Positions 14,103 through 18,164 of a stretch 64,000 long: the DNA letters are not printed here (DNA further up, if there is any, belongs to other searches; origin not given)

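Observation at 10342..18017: Two-gene operon of giant secreted paralogs: a transglutaminase-like enzyme with an intact Cys-His-Asp triad and a pseudo-enzyme partner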

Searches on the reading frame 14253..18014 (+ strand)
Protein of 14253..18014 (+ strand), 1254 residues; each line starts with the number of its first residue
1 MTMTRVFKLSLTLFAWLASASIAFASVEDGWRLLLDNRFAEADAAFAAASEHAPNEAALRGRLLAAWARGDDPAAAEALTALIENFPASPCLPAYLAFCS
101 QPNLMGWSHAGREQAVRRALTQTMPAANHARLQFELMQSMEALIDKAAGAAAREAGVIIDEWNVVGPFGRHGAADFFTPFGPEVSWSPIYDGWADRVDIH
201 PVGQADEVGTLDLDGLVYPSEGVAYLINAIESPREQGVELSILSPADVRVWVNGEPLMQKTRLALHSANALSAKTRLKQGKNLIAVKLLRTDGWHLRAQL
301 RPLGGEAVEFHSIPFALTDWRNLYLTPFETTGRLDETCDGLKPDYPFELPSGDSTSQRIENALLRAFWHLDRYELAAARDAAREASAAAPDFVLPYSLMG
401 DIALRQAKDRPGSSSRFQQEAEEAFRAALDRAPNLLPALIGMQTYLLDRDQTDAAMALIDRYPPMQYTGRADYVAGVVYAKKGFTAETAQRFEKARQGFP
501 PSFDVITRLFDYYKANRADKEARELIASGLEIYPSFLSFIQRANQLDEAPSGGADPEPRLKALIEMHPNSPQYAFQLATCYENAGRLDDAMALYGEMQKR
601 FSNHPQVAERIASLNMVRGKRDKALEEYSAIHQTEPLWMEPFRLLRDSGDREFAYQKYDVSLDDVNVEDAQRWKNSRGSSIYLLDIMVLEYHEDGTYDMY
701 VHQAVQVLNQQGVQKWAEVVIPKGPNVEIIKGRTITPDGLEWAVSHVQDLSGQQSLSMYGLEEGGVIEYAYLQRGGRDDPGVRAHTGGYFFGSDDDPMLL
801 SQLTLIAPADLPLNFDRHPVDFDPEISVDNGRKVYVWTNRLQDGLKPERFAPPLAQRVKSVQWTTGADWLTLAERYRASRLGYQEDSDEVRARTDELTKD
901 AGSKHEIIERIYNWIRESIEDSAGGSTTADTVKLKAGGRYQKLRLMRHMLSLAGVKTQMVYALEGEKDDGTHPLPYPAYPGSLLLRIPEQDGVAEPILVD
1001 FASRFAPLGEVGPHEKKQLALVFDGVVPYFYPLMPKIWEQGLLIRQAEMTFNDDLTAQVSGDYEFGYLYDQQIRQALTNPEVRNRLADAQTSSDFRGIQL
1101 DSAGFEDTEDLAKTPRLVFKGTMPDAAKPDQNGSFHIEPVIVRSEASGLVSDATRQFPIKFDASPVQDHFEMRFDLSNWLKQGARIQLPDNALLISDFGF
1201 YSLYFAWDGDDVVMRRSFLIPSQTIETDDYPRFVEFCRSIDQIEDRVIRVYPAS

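Call 5: search_protein_families(library=pfam, proteins=[window:14253-18014:+], max_evalue=1)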
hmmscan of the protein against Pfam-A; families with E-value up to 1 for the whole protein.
window:14253-18014:+ (1254 aa): 14 families
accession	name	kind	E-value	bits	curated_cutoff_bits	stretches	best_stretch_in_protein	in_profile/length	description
PF12969.12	DUF3857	-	2e-14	54.4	24.6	1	694-840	2-164/170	Domain of Unknown Function with PDB structure (DUF3857)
PF14559.12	TPR_19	-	6.8e-11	42.8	25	3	548-608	9-62/68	Tetratricopeptide repeat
PF13428.12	TPR_14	-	9.3e-06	26.3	23.5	1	574-613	4-43/44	Tetratricopeptide repeat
PF13174.12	TPR_6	-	1.3e-05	25.9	26.3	1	575-603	4-32/33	Tetratricopeptide repeat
PF13432.12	TPR_16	-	1.6e-05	25.7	32.7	2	558-602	18-62/65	Tetratricopeptide repeat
PF13431.12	TPR_17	-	4.9e-05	23.7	24.4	1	561-590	3-32/34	Tetratricopeptide repeat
PF23300.3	HEAT_Nup120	-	0.0041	17.4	29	1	443-503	3-61/170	Nucleoporin Nup120, HEAT repeats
PF12895.13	ANAPC3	-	0.013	16.2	27.2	1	563-610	15-61/82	Anaphase-promoting complex, cyclosome, subunit 3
PF09976.15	TPR_21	-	0.014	15.6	25.5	1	419-499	93-176/193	Tetratricopeptide repeat-like domain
PF23241.1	HAT_PRP39_C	-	0.029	14.9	33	1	562-614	84-136/139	PRP39 C-terminal HAT repeat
PF01841.26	Transglut_core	-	0.053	14.2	23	1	892-968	2-83/108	Transglutaminase-like superfamily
PF25058.1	ARM_TT21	-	0.07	13.5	27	1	575-639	61-128/155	Tetratricopeptide repeat protein 21 ARM repeat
PF01535.26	PPR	-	0.093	13.5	25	1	579-600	8-29/31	PPR repeat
PF00515.34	TPR_1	-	0.56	10.6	27.8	0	575-596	5-26/34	Tetratricopeptide repeat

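Call 13: search_solved_structures(query=window:14253-18014:+, max_evalue=1, show_alignments=2)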
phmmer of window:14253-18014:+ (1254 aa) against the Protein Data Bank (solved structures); distinct sequences matched with E-value up to 1: 14.
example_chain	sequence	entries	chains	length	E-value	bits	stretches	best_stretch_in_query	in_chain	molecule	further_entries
2q7f_A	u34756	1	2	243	0.00018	22.7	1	558-630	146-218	YrrB protein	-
8bd7_A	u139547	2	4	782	0.017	16.2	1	560-645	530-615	IFT88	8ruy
9gzg_A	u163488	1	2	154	0.041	14.9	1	476-614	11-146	Engineered CTPR protein with glutamic acids for conductivity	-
2wqh_A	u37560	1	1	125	0.066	14.3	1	525-633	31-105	CTPR3Y3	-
8bu0_A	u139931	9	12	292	0.17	12.9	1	472-682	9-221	Consensus tetratricopeptide repeat protein | Crystal structure of an 8-repeat consensus TPR superhelix with Zinc. | Monomer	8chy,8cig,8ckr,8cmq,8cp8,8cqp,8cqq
2pl2_A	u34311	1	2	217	0.18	12.9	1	557-627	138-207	Hypothetical conserved protein TTC0263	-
7obi_A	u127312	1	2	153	0.19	12.7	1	476-617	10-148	CTPR-rv4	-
1w3b_A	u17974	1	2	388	0.23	12.5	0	528-641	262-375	UDP-N-ACETYLGLUCOSAMINE--PEPTIDE N-ACETYLGLUCOSAMINYLTRANSFERASE 110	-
8far_A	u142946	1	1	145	0.25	12.4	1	523-634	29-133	I432-1-CC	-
6eou_A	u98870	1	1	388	0.26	12.3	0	524-641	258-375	UDP-N-acetylglucosamine--peptide N-acetylglucosaminyltransferase 110 kDa subunit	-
8cus_A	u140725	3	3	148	0.37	11.8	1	533-628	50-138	I432-1(NaCl) Chain A | I432-1(Imd) Chain A | I432-1-X3 Chain A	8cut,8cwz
3lca_A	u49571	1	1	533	0.58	11.1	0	566-635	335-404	Protein TOM71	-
3fp2_A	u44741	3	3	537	0.6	11.1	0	566-635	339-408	TPR repeat-containing protein YHR117W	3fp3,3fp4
4r7s_A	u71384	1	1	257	0.84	10.6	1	555-637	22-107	Tetratricopeptide repeat protein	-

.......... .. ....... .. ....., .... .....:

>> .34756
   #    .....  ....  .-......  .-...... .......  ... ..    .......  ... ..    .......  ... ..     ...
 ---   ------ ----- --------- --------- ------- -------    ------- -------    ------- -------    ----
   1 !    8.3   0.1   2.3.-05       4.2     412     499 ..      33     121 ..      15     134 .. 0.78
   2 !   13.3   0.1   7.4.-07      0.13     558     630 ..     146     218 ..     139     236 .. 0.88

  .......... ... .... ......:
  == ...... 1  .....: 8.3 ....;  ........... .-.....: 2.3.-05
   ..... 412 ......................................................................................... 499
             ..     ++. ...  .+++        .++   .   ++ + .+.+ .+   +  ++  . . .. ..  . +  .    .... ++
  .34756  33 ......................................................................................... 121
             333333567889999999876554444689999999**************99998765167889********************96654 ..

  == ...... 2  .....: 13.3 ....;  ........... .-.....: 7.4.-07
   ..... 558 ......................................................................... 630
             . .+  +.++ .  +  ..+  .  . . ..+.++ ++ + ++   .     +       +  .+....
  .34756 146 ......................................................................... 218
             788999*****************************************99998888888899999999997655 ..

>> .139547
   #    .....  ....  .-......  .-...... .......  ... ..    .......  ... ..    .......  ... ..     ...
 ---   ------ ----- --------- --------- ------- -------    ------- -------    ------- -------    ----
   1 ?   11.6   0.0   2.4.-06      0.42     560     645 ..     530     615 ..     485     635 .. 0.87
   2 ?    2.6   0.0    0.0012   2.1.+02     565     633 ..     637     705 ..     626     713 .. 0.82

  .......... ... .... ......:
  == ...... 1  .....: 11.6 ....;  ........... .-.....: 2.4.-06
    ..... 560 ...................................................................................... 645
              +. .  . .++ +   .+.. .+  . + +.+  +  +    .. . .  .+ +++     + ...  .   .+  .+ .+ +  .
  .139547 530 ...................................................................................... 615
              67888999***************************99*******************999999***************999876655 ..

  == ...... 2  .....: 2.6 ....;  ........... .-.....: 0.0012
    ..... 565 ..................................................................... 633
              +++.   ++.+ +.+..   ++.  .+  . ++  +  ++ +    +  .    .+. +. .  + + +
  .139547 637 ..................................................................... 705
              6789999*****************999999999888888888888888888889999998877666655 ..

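Call 16: find_homologous_proteins(query=window:14253-18014:+, max_evalue=0.00001)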
Query window:14253-18014:+ (1254 aa): 7 proteins with E <= 0.00001 among 8000 candidates.
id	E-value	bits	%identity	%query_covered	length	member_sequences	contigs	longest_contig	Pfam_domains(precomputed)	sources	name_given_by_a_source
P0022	0.0e+0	2886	100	100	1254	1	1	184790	PF14559.13,PF12969.13,PF13432.13,PF13428.13,PF13174.13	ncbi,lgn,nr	ncbi:MAG: DUF3857 domain-containing protein [bacterium]|nr:DUF3857 domain-containing protein [bacter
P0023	0.0e+0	1501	52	100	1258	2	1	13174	PF14559.13,PF12969.13,PF13428.13,PF07719.24,PF13174.13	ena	-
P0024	0.0e+0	1488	52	100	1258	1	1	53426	PF14559.13,PF12969.13,PF00515.35,PF13432.13,PF13428.13,PF07719.24,PF13174.13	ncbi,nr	ncbi:MAG: DUF3857 domain-containing protein [Candidatus Hinthialibacter antarcticus]|nr:DUF3857 doma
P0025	7.8e-26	109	25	39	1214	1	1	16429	PF14559.13,PF12969.13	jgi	jgi:hypothetical protein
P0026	2.2e-17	81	24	48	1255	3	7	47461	PF14559.13,PF12969.13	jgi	jgi:cellulose synthase operon protein C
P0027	1.4e-14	71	32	16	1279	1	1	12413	PF14559.13,PF12970.13,PF12969.13,PF07719.24,PF01841.26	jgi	jgi:transglutaminase-like putative cysteine protease/tetratricopeptide (TPR) repeat protein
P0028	5.5e-9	53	22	46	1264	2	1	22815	PF14559.13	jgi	jgi:tetratricopeptide (TPR) repeat protein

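Call 31: find_homologous_proteins(query=A2, max_evalue=0.00001)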
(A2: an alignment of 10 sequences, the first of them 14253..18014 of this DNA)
Query A2 (10 sequences) (1254 aa, profile of the alignment): 151 proteins with E <= 0.00001 among 8000 candidates; the best 120 are listed.
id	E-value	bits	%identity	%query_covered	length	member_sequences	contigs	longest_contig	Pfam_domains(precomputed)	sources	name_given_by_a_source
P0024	0.0e+0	1949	52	100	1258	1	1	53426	PF14559.13,PF12969.13,PF00515.35,PF13432.13,PF13428.13,PF07719.24,PF13174.13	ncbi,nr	ncbi:MAG: DUF3857 domain-containing protein [Candidatus Hinthialibacter antarcticus]|nr:DUF3857 doma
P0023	0.0e+0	1943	52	100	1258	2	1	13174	PF14559.13,PF12969.13,PF13428.13,PF07719.24,PF13174.13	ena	-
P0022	0.0e+0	1867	100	100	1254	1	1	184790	PF14559.13,PF12969.13,PF13432.13,PF13428.13,PF13174.13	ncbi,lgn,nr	ncbi:MAG: DUF3857 domain-containing protein [bacterium]|nr:DUF3857 domain-containing protein [bacter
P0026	0.0e+0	1266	24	48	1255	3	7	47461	PF14559.13,PF12969.13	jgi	jgi:cellulose synthase operon protein C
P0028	0.0e+0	1249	22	46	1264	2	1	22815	PF14559.13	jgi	jgi:tetratricopeptide (TPR) repeat protein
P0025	0.0e+0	1230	25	39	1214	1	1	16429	PF14559.13,PF12969.13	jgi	jgi:hypothetical protein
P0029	4.8e-171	589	23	20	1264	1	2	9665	PF14559.13,PF13432.13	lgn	-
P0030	2.9e-95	338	24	47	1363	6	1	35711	PF14559.13,PF13431.13,PF23914.2,PF12969.13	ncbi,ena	-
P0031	2.4e-92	328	26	19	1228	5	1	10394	PF14559.13,PF12970.13,PF12969.13,PF13432.13,PF13428.13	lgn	-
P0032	9.5e-73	263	21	45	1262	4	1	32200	PF14559.13,PF12969.13,PF13432.13,PF13428.13,PF07719.24,PF01841.26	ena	-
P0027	6.4e-60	221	32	16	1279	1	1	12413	PF14559.13,PF12970.13,PF12969.13,PF07719.24,PF01841.26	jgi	jgi:transglutaminase-like putative cysteine protease/tetratricopeptide (TPR) repeat protein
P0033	1.7e-56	210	29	11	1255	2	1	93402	PF14559.13,PF13414.13,PF12969.13,PF00515.35,PF13432.13,PF13428.13,PF13181.13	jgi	jgi:tetratricopeptide (TPR) repeat protein/transglutaminase-like putative cysteine protease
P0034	1.6e-46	177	25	25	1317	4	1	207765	PF03704.24,PF09976.16,PF25060.1,PF13414.13,PF09613.17,PF24575.2,PF00515.35,PF13424.13,PF13429.13,PF14561.13,PF07719.24,PF13174.13,PF20308.5,PF25063.1,PF13431.13,PF23914.2,PF13525.13,PF25062.2,PF25058.2,PF23300.4,PF13176.13,PF13428.13,PF25064.2,PF14559.13,PF13371.13,PF12895.14,PF13432.13,PF13181.13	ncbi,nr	ncbi:MAG: PEP-CTERM system TPR-repeat protein PrsT [Candidatus Competibacteraceae bacterium]|nr:PEP-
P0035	4.0e-46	175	26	5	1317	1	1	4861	PF03704.24,PF09976.16,PF25060.1,PF13414.13,PF09613.17,PF23241.2,PF24575.2,PF00515.35,PF13424.13,PF13429.13,PF14561.13,PF07719.24,PF13174.13,PF20308.5,PF25063.1,PF13431.13,PF23914.2,PF25062.2,PF25058.2,PF23300.4,PF13176.13,PF13428.13,PF25064.2,PF14559.13,PF13371.13,PF12895.14,PF21033.5,PF27626.1,PF13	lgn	-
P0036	7.6e-42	161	42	2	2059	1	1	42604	PF13414.13,PF12569.15,PF13374.13,PF24575.2,PF00515.35,PF05729.19,PF13424.13,PF13429.13,PF07719.24,PF13174.13,PF25063.1,PF13431.13,PF23914.2,PF25058.2,PF13176.13,PF13428.13,PF25064.2,PF14559.13,PF13371.13,PF22860.3,PF12895.14,PF21033.5,PF13432.13,PF13181.13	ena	-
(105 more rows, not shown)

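Call 57: search_protein_families(library=ncbifam, proteins=[window:14253-18014:+], max_evalue=0.01)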
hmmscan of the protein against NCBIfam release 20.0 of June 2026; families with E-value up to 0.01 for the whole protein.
window:14253-18014:+ (1254 aa): 5 families
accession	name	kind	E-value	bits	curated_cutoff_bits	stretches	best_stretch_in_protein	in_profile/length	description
TIGR02917.1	PEP_TPR_lipo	equivalog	3.5e-13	48.4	312.2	2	419-637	414-633/899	XrtA/PEP-CTERM system TPR-repeat protein PrsT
TIGR02795.1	tol_pal_ybgF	equivalog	2.2e-05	25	90.1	0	458-502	28-72/119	tol-pal system protein YbgF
NF033758.1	gliding_GltE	equivalog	0.00084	18.4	225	0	560-631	109-180/411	adventurous gliding motility TPR repeat lipoprotein GltE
NF040959.1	MamA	equivalog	0.0012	18.3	200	0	560-633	60-133/204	magnetosome protein MamA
TIGR02521.1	type_IV_pilW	equivalog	0.0099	15.4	154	0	370-526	42-192/234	type IV pilus biogenesis/stability protein PilW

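Call 70: search_protein_representatives(protein=window:14415-18014:+)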
Query: 1200 residues. Proteins with E-value up to 0.001 (for the whole library): 2044; up to 1e-10: 812; up to 1e-30: 84. The best 150 are listed.
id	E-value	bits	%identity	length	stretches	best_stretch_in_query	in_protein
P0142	0.0e+00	1219.5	45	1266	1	1-1194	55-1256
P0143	0.0e+00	1129.1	46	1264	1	2-1199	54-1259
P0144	0.0e+00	1108.2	43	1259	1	3-1193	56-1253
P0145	1.4e-254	864.5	45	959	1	2-891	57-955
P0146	4.3e-197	674.0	51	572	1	588-1157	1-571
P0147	1.1e-191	656.1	34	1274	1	4-1194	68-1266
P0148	7.2e-122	424.9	31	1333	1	4-1198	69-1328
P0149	6.0e-119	415.2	51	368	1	840-1197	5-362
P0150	6.8e-119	415.0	30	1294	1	10-1193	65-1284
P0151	1.6e-117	410.5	30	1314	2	603-1191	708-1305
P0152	4.2e-113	395.8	29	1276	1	94-1198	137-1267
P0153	1.5e-107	377.4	27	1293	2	619-1191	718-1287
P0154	2.7e-103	363.3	29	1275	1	66-1190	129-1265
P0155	1.5e-99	350.9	27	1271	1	55-1196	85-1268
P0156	2.4e-95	337.0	29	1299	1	74-1196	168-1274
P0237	2.2e-29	118.6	26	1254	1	424-1196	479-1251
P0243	1.1e-28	116.3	25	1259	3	604-1194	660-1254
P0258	1.0e-27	113.1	25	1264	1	91-1191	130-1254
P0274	1.5e-26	109.2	25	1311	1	109-1184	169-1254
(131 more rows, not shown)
